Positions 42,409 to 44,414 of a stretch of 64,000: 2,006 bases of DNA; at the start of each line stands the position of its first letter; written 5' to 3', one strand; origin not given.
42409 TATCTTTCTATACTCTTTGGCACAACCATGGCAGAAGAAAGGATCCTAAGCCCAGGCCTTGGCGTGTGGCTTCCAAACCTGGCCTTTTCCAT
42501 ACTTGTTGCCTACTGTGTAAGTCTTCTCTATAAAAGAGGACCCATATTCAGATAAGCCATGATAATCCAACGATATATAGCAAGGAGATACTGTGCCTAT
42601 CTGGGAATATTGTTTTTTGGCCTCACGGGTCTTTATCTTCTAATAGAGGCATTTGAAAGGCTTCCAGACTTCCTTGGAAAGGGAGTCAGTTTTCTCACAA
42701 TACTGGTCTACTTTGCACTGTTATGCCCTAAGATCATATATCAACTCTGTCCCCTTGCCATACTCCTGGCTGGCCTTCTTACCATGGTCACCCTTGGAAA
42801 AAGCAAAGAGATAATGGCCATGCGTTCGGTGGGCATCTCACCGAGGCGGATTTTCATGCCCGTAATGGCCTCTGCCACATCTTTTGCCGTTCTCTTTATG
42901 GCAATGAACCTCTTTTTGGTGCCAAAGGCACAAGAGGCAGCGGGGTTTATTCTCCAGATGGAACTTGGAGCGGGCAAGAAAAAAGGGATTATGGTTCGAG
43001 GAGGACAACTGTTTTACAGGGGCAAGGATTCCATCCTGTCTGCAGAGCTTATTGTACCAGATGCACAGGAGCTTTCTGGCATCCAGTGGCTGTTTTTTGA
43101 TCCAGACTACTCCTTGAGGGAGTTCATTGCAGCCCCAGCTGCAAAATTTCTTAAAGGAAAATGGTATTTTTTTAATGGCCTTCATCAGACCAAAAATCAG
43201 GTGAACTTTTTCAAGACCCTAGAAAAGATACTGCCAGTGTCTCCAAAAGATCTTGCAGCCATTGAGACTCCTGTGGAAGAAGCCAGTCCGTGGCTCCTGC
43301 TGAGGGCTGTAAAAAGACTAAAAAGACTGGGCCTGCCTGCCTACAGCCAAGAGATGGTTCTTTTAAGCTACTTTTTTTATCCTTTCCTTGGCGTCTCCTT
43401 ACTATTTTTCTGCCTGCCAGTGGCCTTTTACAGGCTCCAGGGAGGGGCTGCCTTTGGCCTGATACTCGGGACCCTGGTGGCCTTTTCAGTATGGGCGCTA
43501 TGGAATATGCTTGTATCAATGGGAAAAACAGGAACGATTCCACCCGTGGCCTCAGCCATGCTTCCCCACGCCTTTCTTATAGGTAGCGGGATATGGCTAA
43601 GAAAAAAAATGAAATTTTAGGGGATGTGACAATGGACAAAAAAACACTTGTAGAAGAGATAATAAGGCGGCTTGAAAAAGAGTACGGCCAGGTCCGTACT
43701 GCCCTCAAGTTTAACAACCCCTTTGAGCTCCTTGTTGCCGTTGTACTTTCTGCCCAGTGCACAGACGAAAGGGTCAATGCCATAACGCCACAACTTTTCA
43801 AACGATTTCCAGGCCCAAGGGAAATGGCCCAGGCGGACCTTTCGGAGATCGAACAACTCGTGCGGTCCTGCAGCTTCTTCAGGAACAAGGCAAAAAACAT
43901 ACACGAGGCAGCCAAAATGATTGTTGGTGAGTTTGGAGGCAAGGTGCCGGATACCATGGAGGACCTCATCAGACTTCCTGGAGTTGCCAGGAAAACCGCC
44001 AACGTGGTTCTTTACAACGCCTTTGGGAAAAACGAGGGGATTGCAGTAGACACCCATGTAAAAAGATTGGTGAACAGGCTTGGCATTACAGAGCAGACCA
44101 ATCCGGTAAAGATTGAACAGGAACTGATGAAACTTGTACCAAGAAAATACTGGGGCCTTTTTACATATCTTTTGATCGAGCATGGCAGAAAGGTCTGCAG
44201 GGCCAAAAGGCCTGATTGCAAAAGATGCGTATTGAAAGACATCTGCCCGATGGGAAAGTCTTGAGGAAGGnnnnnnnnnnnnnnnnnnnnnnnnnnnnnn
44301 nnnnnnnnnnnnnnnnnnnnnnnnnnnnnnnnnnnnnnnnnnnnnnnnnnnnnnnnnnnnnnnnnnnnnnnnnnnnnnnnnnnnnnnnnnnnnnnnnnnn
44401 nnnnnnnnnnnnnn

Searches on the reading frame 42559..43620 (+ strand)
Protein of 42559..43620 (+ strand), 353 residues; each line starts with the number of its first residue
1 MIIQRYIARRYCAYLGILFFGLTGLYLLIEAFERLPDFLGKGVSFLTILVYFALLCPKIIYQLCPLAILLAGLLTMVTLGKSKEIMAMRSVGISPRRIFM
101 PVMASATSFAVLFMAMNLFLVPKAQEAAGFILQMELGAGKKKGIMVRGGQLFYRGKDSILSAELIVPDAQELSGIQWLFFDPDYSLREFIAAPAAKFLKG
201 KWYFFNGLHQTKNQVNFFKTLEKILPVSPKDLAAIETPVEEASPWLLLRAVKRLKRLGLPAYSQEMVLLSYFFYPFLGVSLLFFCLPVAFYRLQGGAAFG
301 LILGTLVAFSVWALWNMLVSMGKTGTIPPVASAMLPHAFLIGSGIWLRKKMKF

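Call 65: search_protein_families(library=pfam, proteins=[window:42559-43620:+], max_evalue=0.001)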
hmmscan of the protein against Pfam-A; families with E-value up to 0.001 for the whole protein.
window:42559-43620:+ (353 aa): 1 family
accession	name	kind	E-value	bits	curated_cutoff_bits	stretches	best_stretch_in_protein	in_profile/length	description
PF03739.19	LptF_LptG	-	1.3e-63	215.7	27.9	1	5-349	1-352/353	Lipopolysaccharide export system permease LptF/LptG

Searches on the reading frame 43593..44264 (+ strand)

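Call 65: search_protein_families(library=pfam, proteins=[window:43593-44264:+], max_evalue=0.001)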
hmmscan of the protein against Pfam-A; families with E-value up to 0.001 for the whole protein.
window:43593-44264:+ (223 aa): 2 families
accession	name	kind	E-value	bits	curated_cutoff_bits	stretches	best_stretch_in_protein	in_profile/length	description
PF00730.31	HhH-GPD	-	1.8e-30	105.9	26.2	1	48-183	1-107/108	HhH-GPD superfamily base excision DNA repair protein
PF00633.29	HHH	-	3.2e-06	27.2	24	1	114-140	2-28/30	Helix-hairpin-helix motif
